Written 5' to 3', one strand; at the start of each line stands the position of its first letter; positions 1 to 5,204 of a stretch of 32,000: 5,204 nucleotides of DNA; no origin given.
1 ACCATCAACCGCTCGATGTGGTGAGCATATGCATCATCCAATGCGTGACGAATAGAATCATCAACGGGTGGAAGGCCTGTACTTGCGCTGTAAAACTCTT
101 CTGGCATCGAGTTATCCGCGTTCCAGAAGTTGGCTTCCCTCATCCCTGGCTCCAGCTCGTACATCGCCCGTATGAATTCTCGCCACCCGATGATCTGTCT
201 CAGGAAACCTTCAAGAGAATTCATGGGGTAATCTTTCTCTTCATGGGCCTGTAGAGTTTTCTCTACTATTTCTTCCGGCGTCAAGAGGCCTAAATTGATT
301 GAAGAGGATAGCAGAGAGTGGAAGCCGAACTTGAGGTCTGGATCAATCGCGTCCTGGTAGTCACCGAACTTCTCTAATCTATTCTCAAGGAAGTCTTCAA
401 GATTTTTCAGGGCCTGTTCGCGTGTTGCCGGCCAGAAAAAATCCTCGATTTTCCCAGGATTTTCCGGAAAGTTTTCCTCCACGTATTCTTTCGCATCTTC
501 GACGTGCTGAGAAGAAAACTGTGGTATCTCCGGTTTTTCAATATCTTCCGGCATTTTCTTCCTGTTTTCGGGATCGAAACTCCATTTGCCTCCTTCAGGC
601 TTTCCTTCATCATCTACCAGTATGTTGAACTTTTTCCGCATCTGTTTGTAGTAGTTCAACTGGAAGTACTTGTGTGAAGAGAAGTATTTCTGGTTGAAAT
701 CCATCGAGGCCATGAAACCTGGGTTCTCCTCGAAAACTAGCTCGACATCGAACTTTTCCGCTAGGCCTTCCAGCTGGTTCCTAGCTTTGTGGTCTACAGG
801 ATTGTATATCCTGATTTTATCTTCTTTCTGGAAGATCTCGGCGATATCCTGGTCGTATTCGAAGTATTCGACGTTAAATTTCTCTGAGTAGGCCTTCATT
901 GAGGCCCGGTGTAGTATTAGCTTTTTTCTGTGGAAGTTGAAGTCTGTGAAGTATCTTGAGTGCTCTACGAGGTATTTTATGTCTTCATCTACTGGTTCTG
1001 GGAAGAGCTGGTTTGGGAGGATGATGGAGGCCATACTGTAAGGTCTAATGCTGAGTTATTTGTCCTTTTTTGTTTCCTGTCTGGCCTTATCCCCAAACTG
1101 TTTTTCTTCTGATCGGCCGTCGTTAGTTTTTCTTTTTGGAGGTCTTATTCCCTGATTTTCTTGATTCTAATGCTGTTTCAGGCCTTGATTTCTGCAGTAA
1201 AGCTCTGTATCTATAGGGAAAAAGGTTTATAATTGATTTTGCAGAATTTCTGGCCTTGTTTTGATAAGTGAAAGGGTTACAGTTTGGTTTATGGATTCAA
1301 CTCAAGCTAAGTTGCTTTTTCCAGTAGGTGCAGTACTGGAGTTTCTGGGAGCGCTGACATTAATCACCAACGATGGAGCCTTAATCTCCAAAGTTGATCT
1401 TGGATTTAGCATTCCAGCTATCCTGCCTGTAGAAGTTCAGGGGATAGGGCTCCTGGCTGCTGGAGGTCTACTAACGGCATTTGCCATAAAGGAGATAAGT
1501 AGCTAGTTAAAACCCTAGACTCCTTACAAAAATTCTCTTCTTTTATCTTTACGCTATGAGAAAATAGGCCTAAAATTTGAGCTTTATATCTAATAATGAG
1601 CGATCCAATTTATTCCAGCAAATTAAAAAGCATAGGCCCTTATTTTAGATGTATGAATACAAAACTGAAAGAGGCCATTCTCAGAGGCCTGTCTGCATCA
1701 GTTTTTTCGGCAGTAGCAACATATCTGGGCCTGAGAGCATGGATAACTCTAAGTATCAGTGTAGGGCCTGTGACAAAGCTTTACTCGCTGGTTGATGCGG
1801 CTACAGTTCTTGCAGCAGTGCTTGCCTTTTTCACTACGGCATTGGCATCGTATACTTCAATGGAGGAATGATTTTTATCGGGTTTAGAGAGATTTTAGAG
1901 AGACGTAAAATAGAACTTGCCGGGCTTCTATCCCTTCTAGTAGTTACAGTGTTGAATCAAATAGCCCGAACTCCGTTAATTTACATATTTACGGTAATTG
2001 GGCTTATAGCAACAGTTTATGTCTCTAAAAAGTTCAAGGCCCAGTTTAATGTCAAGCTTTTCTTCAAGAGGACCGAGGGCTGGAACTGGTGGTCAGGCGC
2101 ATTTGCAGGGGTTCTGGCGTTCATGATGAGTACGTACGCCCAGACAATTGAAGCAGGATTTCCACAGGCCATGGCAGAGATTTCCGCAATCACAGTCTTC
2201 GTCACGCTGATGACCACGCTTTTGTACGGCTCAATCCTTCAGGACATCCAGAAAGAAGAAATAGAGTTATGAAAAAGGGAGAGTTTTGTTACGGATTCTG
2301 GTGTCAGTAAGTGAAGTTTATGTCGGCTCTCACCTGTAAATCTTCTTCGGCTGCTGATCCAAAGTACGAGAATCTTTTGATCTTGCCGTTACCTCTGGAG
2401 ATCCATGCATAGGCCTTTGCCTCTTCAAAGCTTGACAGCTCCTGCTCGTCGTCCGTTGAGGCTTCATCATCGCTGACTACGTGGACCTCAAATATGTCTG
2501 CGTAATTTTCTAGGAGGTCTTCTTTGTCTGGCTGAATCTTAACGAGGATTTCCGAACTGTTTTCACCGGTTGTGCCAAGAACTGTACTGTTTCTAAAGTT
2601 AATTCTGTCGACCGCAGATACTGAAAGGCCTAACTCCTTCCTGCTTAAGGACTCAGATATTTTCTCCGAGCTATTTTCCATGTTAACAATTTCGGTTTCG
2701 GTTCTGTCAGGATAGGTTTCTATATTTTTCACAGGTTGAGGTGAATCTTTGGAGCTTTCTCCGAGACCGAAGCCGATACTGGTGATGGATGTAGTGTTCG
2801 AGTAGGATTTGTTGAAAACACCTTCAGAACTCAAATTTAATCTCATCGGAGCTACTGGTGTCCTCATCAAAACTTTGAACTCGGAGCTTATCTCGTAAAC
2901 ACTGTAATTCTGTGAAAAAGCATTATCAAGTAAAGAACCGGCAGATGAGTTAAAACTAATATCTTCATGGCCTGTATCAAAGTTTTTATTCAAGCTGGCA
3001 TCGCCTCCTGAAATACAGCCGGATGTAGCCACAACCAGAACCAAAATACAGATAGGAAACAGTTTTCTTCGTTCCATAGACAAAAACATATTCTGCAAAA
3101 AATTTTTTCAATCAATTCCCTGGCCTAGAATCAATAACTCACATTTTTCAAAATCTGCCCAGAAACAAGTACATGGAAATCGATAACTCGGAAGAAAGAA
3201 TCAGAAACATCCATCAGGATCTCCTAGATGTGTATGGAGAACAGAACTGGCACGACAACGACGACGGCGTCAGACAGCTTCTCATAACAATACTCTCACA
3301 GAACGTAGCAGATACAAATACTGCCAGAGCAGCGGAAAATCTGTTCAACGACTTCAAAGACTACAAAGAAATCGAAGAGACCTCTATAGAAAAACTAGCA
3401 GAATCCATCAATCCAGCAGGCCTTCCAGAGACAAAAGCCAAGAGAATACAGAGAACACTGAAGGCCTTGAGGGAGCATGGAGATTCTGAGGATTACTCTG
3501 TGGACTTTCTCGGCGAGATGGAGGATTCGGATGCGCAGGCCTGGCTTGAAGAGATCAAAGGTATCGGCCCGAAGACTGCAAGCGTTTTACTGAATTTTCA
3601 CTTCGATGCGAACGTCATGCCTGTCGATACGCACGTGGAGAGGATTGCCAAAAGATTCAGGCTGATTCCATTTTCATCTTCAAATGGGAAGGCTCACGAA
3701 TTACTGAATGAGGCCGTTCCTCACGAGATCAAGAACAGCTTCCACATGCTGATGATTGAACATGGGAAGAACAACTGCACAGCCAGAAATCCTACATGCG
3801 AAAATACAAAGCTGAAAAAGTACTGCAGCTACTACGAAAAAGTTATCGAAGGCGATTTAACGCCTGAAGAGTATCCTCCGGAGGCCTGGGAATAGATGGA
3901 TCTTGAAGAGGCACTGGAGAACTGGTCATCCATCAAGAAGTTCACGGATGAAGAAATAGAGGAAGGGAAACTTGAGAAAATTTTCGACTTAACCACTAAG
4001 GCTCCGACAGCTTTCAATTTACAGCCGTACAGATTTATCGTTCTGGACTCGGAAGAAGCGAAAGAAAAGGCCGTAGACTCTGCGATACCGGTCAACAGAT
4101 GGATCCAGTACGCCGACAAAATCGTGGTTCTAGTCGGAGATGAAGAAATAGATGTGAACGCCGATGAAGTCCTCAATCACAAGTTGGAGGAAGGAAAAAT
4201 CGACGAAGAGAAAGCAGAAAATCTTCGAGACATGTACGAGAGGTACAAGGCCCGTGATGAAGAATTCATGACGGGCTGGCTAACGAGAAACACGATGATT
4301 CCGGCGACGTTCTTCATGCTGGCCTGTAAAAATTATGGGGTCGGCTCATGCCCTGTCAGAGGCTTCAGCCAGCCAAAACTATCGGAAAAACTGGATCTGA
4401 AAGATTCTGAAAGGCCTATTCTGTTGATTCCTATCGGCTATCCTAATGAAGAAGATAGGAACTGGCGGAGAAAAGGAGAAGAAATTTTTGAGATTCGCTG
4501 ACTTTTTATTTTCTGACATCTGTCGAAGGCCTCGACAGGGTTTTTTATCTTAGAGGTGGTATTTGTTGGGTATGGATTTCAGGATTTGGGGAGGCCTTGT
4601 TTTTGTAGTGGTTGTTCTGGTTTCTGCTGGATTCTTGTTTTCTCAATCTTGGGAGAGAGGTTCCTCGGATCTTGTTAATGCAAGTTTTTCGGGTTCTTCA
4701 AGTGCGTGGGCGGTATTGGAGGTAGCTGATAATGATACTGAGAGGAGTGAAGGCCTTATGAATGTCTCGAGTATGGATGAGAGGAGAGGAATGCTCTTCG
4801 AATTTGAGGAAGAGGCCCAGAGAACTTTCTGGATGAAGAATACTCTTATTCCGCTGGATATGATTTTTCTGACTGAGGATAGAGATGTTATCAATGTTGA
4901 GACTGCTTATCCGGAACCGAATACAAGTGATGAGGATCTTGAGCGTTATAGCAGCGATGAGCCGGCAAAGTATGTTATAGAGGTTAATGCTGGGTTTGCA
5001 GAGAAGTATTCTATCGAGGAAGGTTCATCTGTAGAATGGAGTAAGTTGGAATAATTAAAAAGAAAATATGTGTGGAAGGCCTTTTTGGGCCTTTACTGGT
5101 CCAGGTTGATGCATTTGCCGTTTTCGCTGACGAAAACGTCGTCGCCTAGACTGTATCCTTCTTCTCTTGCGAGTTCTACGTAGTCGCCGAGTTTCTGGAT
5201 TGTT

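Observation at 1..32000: AGGCCT (GGCC core) behaves as a highly iterated palindrome across genes, frames, strands and spacers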

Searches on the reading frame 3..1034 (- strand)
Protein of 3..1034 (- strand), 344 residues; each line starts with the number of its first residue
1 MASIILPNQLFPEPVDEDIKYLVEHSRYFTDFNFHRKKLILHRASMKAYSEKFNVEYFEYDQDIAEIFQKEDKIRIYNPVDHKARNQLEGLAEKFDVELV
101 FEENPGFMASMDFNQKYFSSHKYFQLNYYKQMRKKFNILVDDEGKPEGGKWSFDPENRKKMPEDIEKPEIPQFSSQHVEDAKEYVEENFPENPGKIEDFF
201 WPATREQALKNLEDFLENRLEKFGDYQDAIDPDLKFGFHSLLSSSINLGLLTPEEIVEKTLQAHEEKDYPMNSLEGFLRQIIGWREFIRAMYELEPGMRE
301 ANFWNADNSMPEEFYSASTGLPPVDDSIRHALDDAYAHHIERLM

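Call 41: search_protein_families(library=pfam, proteins=[window:3-1034:-], max_evalue=0.01)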
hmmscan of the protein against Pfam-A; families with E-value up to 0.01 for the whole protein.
window:3-1034:- (344 aa): 1 family
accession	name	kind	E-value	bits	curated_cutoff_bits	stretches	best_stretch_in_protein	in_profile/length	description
PF04244.19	DPRP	-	2e-42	145.9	22.1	1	5-201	3-224/224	Deoxyribodipyrimidine photo-lyase-related protein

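Call 45: search_protein_families(library=ncbifam, proteins=[window:3-1034:-], max_evalue=0.01)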
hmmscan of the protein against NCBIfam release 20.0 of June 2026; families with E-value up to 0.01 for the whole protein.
window:3-1034:- (344 aa): 2 families
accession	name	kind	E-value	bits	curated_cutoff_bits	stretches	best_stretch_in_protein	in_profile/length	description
NF007955.0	PRK10674.1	equivalog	6.6e-06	25.3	506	1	161-338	166-341/472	deoxyribodipyrimidine photo-lyase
TIGR00591.1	phr2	superfamily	0.0098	15.2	550.05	0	171-287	192-300/453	deoxyribodipyrimidine photo-lyase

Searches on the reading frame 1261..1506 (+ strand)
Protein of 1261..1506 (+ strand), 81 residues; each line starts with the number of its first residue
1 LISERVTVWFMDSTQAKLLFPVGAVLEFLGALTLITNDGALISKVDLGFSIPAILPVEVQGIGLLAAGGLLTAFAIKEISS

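Call 41: search_protein_families(library=pfam, proteins=[window:1261-1506:+], max_evalue=0.01)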
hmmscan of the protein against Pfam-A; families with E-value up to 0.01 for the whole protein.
window:1261-1506:+ (81 aa): 0 families

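Call 61: search_protein_families(library=padloc, proteins=[window:1261-1506:+], max_evalue=0.01)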
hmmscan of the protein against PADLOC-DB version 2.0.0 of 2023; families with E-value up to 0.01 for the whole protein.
window:1261-1506:+ (81 aa): 0 families

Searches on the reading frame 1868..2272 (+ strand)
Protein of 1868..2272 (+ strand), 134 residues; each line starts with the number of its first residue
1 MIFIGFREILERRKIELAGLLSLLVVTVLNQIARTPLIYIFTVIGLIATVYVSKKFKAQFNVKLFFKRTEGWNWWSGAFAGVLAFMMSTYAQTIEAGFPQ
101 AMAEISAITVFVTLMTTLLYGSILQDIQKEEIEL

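Call 41: search_protein_families(library=pfam, proteins=[window:1868-2272:+], max_evalue=0.01)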
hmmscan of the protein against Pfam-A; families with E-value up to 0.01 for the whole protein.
window:1868-2272:+ (134 aa): 2 families
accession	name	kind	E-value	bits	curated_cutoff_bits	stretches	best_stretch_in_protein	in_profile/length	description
PF01040.23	UbiA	-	7.9e-06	25.8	34.2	1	17-120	72-160/250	UbiA prenyltransferase family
PF24661.1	DUF7649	-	0.0032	18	27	1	21-91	11-71/85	Domain of unknown function (DUF7649)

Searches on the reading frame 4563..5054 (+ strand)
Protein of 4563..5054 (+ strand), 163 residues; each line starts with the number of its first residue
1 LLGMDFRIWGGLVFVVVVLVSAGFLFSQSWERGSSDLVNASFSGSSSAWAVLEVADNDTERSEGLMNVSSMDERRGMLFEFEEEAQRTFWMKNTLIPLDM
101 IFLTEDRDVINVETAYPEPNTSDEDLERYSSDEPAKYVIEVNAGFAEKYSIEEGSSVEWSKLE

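Call 41: search_protein_families(library=pfam, proteins=[window:4563-5054:+], max_evalue=0.01)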
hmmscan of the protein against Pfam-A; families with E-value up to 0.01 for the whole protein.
window:4563-5054:+ (163 aa): 1 family
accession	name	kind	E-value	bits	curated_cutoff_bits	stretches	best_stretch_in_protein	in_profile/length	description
PF02643.20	DUF192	-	4.2e-31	107.4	27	1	52-159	3-96/96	Uncharacterized ACR, COG1430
